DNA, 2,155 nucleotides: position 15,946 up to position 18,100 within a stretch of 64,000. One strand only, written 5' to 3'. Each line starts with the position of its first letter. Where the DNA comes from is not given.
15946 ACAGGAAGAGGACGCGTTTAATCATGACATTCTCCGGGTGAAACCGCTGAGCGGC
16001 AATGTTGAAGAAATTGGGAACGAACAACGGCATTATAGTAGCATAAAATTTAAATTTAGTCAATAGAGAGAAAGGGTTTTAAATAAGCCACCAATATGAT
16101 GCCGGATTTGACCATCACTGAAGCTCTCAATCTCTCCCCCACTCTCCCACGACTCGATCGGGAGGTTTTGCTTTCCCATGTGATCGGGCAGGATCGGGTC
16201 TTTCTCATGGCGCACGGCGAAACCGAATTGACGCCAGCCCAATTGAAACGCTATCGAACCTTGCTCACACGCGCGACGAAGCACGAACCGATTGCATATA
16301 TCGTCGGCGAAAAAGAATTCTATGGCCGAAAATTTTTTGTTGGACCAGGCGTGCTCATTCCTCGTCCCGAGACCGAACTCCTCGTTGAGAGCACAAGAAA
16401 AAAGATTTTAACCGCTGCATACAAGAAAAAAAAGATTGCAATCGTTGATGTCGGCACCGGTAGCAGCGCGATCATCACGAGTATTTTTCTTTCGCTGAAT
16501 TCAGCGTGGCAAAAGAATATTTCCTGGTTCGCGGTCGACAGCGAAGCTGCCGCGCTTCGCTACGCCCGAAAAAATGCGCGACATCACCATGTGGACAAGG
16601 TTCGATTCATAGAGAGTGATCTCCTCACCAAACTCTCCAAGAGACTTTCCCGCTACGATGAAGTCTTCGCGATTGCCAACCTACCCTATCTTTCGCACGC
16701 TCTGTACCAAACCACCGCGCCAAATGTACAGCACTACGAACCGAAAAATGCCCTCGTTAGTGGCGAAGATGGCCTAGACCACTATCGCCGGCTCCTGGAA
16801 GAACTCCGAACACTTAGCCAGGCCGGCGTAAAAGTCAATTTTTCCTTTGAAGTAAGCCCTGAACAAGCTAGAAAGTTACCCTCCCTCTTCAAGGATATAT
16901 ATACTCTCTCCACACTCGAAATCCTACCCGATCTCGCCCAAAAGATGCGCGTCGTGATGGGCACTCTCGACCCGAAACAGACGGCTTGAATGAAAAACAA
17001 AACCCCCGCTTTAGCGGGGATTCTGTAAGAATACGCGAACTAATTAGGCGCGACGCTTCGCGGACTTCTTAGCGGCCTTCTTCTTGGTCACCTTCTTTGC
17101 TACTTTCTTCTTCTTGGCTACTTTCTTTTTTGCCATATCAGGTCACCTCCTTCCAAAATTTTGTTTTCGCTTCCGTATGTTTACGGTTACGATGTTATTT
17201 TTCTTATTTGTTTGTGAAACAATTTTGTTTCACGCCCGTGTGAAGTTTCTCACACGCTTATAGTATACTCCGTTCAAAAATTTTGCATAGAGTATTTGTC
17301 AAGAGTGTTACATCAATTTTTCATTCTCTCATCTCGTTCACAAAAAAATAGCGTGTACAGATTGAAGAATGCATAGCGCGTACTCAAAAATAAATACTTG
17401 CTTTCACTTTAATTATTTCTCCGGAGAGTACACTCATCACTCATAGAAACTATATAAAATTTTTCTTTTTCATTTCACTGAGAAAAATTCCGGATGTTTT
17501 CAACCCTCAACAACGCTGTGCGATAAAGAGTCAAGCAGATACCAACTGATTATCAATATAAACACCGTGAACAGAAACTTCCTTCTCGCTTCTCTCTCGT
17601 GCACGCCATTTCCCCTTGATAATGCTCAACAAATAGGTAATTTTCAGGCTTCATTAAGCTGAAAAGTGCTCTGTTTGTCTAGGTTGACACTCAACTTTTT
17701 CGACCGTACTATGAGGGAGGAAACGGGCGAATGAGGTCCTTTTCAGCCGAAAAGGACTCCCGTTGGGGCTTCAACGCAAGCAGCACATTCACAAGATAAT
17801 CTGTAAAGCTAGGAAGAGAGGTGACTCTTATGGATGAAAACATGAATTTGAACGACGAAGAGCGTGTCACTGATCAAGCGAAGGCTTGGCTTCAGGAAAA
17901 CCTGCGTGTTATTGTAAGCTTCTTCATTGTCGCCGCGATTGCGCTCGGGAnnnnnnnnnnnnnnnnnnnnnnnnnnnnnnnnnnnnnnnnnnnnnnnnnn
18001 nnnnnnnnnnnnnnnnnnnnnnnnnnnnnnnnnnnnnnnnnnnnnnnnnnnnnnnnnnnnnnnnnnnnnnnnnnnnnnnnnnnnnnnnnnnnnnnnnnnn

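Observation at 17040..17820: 680-bp ORF-free AT-rich region with a CRP/FNR-type site, a second palindrome, a consensus promoter and a poly-lysine micro-ORF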

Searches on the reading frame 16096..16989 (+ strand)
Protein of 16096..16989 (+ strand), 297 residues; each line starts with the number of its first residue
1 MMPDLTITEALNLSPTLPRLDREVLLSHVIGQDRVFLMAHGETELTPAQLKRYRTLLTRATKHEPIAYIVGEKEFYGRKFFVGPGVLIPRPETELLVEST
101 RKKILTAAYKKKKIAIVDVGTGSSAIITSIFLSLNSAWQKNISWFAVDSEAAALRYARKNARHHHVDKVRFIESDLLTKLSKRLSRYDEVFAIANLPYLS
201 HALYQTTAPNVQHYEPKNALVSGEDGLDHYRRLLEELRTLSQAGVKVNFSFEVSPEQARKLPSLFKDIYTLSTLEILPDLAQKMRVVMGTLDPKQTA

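Call 8: find_encoding_contigs(protein=window:16096-16989:+, flank=6000, max_places=6)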
Protein window:16096-16989:+ (297 aa): no gene with exactly this product is on record in the collection.

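Call 9: find_related_loci(query=window:16096-16989:+, collection=genome_contigs, flank=6000)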
Query window:16096-16989:+ (297 aa) in genome_contigs; peptide patterns used: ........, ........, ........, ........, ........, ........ (x = any residue, [..] = any of these).
204 stretches matched a pattern; 166 encode a relative of the query (tblastn E <= 1e-3); the best 80 are kept; 80 distinct loci.
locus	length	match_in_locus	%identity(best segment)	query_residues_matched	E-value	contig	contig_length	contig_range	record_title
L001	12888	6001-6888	65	1-291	2e-119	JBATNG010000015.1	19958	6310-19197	MAG: Candidatus Moraniibacteriota bacterium isolate MFD10541_ilm_asm_bin30 k127_267661, whole genome shotgun sequence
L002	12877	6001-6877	63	5-295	6e-106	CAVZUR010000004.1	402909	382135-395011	MAG: Candidatus Moranbacteria bacterium isolate MFD04651.bin.1.47 genome assembly, contig: contig_2997, whole genome sho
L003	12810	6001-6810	41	24-286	9e-58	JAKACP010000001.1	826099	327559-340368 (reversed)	MAG: bacterium isolate WH4.bin1 NODE_1_length_826099_cov_5.622461, whole genome shotgun sequence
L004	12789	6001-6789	39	18-291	5e-55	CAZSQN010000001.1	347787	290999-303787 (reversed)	MAG TPA_asm: uncultured Gammaproteobacteria bacterium isolate binchicken_co125_790 genome assembly, contig: NODE_42_leng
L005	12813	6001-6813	37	21-287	1e-46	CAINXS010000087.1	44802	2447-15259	MAG: Candidatus Moranbacteria bacterium isolate LaPlata-7m-b_bin-649 genome assembly, contig: bin-649:87/90, whole genom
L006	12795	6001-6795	35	20-291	2e-46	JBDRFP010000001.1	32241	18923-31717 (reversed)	MAG: bacterium isolate MEGAHIT-group-1.379 k141_13243148, whole genome shotgun sequence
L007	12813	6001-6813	36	21-287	2e-44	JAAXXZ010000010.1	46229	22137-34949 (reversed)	MAG: Candidatus Moraniibacteriota bacterium isolate W9_Combined_metabat2_155 W9_Combined_metabat2_155_NODE_452, whole ge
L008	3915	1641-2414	37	18-288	1e-42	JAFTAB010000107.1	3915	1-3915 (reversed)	MAG: Schwartzia sp. (in: firmicutes) isolate RGIG3630 Goat_Rumen.Co__c1061722, whole genome shotgun sequence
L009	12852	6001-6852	34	19-295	3e-42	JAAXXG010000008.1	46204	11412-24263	MAG: Candidatus Moraniibacteriota bacterium isolate W9_Combined_metabat2_075 W9_Combined_metabat2_075_NODE_453, whole ge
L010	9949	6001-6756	36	11-281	8e-42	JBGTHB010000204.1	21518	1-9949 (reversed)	MAG: Coxiellaceae bacterium isolate JTS-RE229 k141_4673067, whole genome shotgun sequence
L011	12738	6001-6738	37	5-238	6e-42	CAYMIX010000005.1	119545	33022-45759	MAG TPA_asm: uncultured Candidatus Peribacteria bacterium isolate SRP342105_co1_435 genome assembly, contig: NODE_175_le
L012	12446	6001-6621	41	19-236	1e-41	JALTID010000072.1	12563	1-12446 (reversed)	MAG: bacterium isolate S016_metabat2_scaf2bin.175_VB S016_NODE_1763_length_12563_cov_1.960277, whole genome shotgun sequ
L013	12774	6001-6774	41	18-287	2e-41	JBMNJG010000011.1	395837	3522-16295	MAG: Limnochordia bacterium isolate SBF912LR0HQ0069 contig_43549, whole genome shotgun sequence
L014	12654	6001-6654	39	6-236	5e-41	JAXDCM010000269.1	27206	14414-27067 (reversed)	MAG: Syntrophales bacterium isolate POMEDNA-B44 Raw1_k127_1003117, whole genome shotgun sequence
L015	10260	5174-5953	34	16-288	3e-39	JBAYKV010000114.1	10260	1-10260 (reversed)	MAG: Syntrophales bacterium isolate SO_2016_GW1_88 scaffold11924_OW334_2016, whole genome shotgun sequence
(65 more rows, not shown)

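Call 10: search_protein_families(library=pfam, proteins=[window:16096-16989:+], max_evalue=0.01)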
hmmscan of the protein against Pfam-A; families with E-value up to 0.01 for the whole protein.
window:16096-16989:+ (297 aa): 7 families
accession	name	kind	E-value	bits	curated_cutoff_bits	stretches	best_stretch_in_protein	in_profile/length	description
PF17827.6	PrmC_N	-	6.8e-17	62.2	23.4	1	18-71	18-71/71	PrmC N-terminal domain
PF13847.12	Methyltransf_31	-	1.5e-08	34.9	27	1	111-196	2-84/145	Methyltransferase domain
PF13649.12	Methyltransf_25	-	2.6e-06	28.5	27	1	116-204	1-82/97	Methyltransferase domain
PF05175.20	MTS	-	0.00013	22.1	23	1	110-182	28-96/170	Methyltransferase small domain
PF08242.18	Methyltransf_12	-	0.0022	19.1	30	0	117-199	1-78/98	Methyltransferase domain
PF06325.19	PrmA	-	0.0024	17.9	22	1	109-175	158-220/296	Ribosomal protein L11 methyltransferase (PrmA)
PF01170.24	UPF0020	-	0.0055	16.8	22.3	1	138-200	73-133/197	RMKL-like, methyltransferase domain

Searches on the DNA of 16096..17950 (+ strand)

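Call 4: search_rna_families(source=window, start=16900, end=17950, threshold=evalue, max_evalue=10, show_alignments=3)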
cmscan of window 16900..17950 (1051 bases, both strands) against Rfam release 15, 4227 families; matches with E-value up to 10: 14.
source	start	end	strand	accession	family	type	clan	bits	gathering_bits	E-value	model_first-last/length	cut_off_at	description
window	16991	17062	-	RF01772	rnk_pseudo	Cis-reg; leader;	-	24.1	55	0.15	1-108/108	no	Pseudomonas rnk leader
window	17199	17315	+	RF02325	TtnuHACA18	Gene; snRNA; snoRNA; HACA-box;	-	20.9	100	2.1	1-130/130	no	Tetrahymena snoRNA TtnuHACA18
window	17610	17719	+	RF01609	ceN103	Gene; snRNA; snoRNA; CD-box;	-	19.6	55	5.5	1-109/109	no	Caenorhabditis snoRNA ceN103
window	17001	17029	+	RF01748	nuoG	Cis-reg;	-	18.5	33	0.36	13-43/43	no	nuoG RNA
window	16983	17004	-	RF03814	mir-2797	Gene; miRNA;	-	18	74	3.8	28-49/77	no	mir-2797 microRNA precursor family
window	17244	17381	-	RF01243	snR33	Gene; snRNA; snoRNA; HACA-box;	CL00027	17.9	45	1.4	1-183/183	no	Small nucleolar RNA snR33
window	16996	17099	-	RF00513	Trp_leader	Cis-reg; leader;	-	17.6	41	1.4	1-100/100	no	Tryptophan operon leader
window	16993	17026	+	RF02621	BSnc120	Gene; sRNA;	-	17.4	114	0.98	37-70/88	no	Brucella sRNA 120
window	16979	17069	-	RF02621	BSnc120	Gene; sRNA;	-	16.7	114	1.6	1-88/88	no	Brucella sRNA 120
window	17788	17818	-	RF01361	CRISPR-DR48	Gene; CRISPR;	-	16.5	50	10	1-37/37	no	CRISPR RNA direct repeat element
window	17000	17109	-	RF00195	RsmY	Gene; sRNA;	CL00106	16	57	0.26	1-121/121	no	RsmY RNA family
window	17334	17508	-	RF00636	NRON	Gene;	-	13.3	50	0.33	1-370/370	no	ncRNA Repressor of NFAT (nuclear factor of activated T cells)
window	17001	17022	+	RF00195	RsmY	Gene; sRNA;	CL00106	12.6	57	2.3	99-120/121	no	RsmY RNA family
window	16997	17026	-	RF02637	EF0408_EF0409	Gene; sRNA;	-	9.8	440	9.3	377-406/412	no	Enterococcus sRNA EF0408_EF0409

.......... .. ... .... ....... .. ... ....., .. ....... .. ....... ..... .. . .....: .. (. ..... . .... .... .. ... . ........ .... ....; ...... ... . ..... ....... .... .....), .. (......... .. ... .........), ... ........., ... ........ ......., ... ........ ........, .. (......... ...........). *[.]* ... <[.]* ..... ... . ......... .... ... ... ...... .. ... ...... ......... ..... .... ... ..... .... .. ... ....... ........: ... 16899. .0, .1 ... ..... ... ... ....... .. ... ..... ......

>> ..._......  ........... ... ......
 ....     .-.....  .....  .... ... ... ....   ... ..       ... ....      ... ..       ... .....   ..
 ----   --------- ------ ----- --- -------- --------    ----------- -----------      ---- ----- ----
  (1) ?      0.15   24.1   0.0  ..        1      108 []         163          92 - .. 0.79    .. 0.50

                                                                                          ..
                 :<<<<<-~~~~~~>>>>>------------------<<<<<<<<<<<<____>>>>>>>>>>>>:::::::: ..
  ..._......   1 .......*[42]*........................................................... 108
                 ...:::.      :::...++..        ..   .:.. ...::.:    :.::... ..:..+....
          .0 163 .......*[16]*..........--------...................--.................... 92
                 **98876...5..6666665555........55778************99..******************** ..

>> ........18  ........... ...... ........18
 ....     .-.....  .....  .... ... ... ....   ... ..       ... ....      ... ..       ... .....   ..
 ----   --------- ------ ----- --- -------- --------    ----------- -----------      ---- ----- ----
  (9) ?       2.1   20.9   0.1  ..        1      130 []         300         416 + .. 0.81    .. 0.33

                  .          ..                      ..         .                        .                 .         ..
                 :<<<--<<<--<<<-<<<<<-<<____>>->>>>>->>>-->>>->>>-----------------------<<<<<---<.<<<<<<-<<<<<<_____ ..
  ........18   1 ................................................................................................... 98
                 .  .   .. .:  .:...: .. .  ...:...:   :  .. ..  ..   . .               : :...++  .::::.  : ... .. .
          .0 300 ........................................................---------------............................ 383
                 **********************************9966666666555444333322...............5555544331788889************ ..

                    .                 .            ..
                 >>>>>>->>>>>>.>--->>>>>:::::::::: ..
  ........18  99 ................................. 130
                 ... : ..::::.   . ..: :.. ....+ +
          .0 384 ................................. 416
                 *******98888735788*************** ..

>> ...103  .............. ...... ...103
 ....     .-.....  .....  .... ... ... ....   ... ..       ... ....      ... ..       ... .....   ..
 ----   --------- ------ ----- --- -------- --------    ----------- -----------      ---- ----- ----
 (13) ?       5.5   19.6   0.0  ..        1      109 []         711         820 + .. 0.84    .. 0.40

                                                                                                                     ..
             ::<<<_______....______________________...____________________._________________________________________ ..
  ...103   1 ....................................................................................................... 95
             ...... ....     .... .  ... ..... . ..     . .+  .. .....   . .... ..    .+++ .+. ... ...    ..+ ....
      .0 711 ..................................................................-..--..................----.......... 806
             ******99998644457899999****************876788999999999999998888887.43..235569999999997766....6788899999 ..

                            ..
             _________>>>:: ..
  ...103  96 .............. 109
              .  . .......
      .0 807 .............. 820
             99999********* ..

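Call 44: search_rna_families(sources=[L001, L003, L005, L009, L081, L085, L087, L092, L095, L098, L100, L107, L110, L119, L120, L125, L134, L140, L142, L146], threshold=gathering)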
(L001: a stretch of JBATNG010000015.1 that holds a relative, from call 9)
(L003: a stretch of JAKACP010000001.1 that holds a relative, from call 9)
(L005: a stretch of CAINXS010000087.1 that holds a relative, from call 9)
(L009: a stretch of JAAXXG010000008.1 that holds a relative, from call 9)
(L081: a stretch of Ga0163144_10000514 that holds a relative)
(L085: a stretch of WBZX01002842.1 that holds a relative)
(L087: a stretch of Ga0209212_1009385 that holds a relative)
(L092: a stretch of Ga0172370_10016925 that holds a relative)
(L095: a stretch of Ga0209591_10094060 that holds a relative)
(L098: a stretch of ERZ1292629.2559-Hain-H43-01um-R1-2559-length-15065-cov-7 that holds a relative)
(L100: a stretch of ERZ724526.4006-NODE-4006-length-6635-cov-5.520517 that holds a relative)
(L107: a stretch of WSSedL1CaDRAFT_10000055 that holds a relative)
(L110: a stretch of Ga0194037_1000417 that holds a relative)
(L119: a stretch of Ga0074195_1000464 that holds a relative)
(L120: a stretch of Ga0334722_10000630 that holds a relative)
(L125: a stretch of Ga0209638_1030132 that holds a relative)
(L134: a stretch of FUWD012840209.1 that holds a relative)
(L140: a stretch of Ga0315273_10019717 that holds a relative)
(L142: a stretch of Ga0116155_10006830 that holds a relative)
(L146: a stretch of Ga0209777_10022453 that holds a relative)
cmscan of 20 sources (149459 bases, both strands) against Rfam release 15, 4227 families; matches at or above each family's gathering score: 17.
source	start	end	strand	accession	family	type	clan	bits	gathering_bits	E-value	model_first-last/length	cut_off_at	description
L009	1824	1896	-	RF00005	tRNA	Gene; tRNA;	CL00001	74.9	29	3.3e-14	1-71/71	no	tRNA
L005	1769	1840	-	RF00005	tRNA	Gene; tRNA;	CL00001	73.6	29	7.6e-14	1-71/71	no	tRNA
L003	1575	1646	-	RF00005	tRNA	Gene; tRNA;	CL00001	73.3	29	9.1e-14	1-71/71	no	tRNA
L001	330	402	-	RF00005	tRNA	Gene; tRNA;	CL00001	72.6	29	1.4e-13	1-71/71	no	tRNA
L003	1207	1279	-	RF00005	tRNA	Gene; tRNA;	CL00001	71.7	29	2.5e-13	1-71/71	no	tRNA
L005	1110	1182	-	RF00005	tRNA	Gene; tRNA;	CL00001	70.1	29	7e-13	1-71/71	no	tRNA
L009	943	1015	-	RF00005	tRNA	Gene; tRNA;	CL00001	69.8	29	8.5e-13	1-71/71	no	tRNA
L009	576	646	-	RF00005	tRNA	Gene; tRNA;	CL00001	66.6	29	6.3e-12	1-71/71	no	tRNA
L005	338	408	-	RF00005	tRNA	Gene; tRNA;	CL00001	65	29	1.7e-11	1-71/71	no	tRNA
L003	896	966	-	RF00005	tRNA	Gene; tRNA;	CL00001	64.3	29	2.8e-11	1-71/71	no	tRNA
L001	150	232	-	RF00005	tRNA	Gene; tRNA;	CL00001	61.2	29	2e-10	1-71/71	no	tRNA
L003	803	874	-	RF00005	tRNA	Gene; tRNA;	CL00001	60.1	29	3.8e-10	1-71/71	no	tRNA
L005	48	120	-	RF00005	tRNA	Gene; tRNA;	CL00001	59.8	29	4.7e-10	1-71/71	no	tRNA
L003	1393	1476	-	RF00005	tRNA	Gene; tRNA;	CL00001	59.7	29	5.1e-10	1-71/71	no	tRNA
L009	480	552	-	RF00005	tRNA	Gene; tRNA;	CL00001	58.5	29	1.1e-09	1-71/71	no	tRNA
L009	1335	1418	-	RF00005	tRNA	Gene; tRNA;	CL00001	54.9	29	1.1e-08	1-71/71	no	tRNA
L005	1189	1271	-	RF00005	tRNA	Gene; tRNA;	CL00001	54.5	29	1.3e-08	1-71/71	no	tRNA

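Call 79: build_rna_model(alignment_id=A7, structure=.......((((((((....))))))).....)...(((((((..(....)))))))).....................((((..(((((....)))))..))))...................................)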
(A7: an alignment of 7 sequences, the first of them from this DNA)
Model R1 built from alignment A7 (7 sequences, 139 columns); structure: as given.
model positions 127; base pairs 25; branch points 2; effective number of sequences 1.16; information 0.59 bits per position. Calibrated on 0.2 Mb of random sequence (short: E-values are rough).
structure used (alignment columns):
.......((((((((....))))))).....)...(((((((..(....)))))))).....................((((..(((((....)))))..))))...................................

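Call 80: search_with_rna_model(model_id=R1, sources=[window, L001, L002, L003, L005, L009, L081, L082, L084, L085, L087, L089, L092, L093, L094, L095, L098, L100, L102, L104, L106, L107, L108, L109, L110, L111, L112, L114, L115, L117, L118, L119, L120, L121, L124, L125, L127, L134, L135, L136, L139, L140, L142, L146, L148, L150, L152, L153, L161], max_evalue=1, make_alignment=true)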
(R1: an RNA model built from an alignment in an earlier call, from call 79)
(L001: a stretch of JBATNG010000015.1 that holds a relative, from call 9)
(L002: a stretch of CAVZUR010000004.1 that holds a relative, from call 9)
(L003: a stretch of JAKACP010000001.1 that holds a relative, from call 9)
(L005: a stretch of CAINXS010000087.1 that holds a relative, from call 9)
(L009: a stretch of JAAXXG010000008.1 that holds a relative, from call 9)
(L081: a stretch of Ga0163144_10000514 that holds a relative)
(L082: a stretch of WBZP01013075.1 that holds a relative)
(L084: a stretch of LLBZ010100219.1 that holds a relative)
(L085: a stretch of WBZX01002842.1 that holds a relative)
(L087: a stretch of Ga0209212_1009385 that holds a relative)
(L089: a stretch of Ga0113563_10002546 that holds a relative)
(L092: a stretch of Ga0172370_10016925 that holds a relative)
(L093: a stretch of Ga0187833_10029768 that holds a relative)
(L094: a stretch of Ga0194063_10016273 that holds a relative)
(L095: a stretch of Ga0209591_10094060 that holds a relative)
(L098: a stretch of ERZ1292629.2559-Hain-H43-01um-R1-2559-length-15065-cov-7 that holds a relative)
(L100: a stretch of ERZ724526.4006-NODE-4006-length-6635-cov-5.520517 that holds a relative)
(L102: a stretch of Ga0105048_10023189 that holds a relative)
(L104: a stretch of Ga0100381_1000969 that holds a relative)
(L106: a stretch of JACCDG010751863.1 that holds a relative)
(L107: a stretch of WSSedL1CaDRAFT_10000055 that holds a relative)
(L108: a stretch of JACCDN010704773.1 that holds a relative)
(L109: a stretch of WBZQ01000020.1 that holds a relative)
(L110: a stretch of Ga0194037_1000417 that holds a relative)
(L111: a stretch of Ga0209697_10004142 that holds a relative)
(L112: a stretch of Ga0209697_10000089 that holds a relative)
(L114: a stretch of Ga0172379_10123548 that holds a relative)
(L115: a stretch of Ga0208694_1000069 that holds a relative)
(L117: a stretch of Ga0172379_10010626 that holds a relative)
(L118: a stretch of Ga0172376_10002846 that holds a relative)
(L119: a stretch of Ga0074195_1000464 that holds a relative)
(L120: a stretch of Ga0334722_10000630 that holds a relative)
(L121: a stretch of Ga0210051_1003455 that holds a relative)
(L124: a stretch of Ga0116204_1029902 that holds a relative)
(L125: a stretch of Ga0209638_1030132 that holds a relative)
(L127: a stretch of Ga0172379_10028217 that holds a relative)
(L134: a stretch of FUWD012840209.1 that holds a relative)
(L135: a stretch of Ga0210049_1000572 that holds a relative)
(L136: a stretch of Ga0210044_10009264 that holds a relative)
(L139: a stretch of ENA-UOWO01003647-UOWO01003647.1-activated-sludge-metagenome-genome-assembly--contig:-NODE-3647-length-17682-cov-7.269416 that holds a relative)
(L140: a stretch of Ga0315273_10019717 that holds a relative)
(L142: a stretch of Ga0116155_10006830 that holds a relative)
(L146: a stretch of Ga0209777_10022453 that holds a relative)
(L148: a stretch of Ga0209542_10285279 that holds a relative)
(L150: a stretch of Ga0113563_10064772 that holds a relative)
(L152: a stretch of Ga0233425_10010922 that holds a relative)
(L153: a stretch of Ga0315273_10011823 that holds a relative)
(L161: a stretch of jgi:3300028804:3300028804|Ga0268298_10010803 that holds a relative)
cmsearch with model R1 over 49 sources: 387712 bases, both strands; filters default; matches with E-value up to 1: 46.
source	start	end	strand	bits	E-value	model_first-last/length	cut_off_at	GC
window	17134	17261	-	153.4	7.9e-35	1-127/127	no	0.37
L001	7057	7182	-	151.5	2.3e-34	1-127/127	no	0.4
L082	1659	1784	-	151.2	2.6e-34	1-127/127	no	0.38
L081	2850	2978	-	149.8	5.8e-34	1-127/127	no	0.35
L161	2407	2533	-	146.8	3.1e-33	1-127/127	no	0.37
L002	7015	7142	-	143.1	2.6e-32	1-127/127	no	0.38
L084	1891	2021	-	100.2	7.6e-22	1-127/127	no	0.33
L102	1043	1189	-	40.8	2.4e-07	1-127/127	no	0.33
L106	2580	2726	-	34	1.1e-05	1-127/127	no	0.33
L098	1160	1295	-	30.8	6.6e-05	1-127/127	no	0.32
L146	2838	2960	-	30.5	7.6e-05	1-127/127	no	0.26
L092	1128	1266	-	30.3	8.5e-05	1-127/127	no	0.27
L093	1060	1205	-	29.1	0.00017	1-127/127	no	0.31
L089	1723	1862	-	27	0.00054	1-127/127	no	0.32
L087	1332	1480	-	25.5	0.0013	1-127/127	no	0.34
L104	2812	2958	-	25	0.0017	1-127/127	no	0.29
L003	7063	7204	-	24.8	0.0018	1-127/127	no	0.42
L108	1457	1598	-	24.4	0.0024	1-127/127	no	0.32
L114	1677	1765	+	24.1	0.0028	1-127/127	no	0.4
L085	2483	2611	-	23.7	0.0035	1-127/127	no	0.41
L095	601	742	-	23.6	0.0037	1-127/127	no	0.31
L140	2517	2606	-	23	0.0052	1-127/127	no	0.26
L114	206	319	-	22.8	0.0059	1-127/127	no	0.25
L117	956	1062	-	22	0.0092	1-127/127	no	0.24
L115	2752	2845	-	21.6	0.011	1-127/127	no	0.38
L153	2571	2660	-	21.6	0.012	1-127/127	no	0.28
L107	2891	3042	-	21.4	0.013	1-127/127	no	0.41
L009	8214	8357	-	20.8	0.018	1-127/127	no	0.37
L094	1493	1642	-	20.4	0.022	1-127/127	no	0.31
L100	2821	2946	-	20.3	0.023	1-127/127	no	0.41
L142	1963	2033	-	19.5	0.038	1-127/127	no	0.25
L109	2776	2906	-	19.4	0.038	1-127/127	no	0.4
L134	2878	3026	-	19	0.05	1-127/127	no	0.42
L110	2503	2648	-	18.3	0.071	1-127/127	no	0.43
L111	2605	2750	-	18.2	0.076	1-127/127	no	0.42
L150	1786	1868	-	17.6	0.1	1-127/127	no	0.33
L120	3037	3155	-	16.6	0.19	1-127/127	no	0.33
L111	2700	2817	+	16.2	0.23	1-127/127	no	0.31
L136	2874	3000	-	16.2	0.24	1-127/127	no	0.32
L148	255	399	-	16.1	0.25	1-127/127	no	0.32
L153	1636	1716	+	16.1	0.25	1-127/127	no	0.35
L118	2824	2974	-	15.6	0.34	1-127/127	no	0.32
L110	2598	2706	+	15.5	0.35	1-127/127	no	0.31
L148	117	156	-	15.1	0.43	54-94/127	no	0.5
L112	2814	2939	-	14.3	0.69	1-127/127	no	0.48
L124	511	613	-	14.1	0.76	1-127/127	no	0.42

Alignment A8: 46 matches aligned to the model, 319 columns, each read 5' to 3' on its own strand. Consensus structure (alignment columns), stored with it:
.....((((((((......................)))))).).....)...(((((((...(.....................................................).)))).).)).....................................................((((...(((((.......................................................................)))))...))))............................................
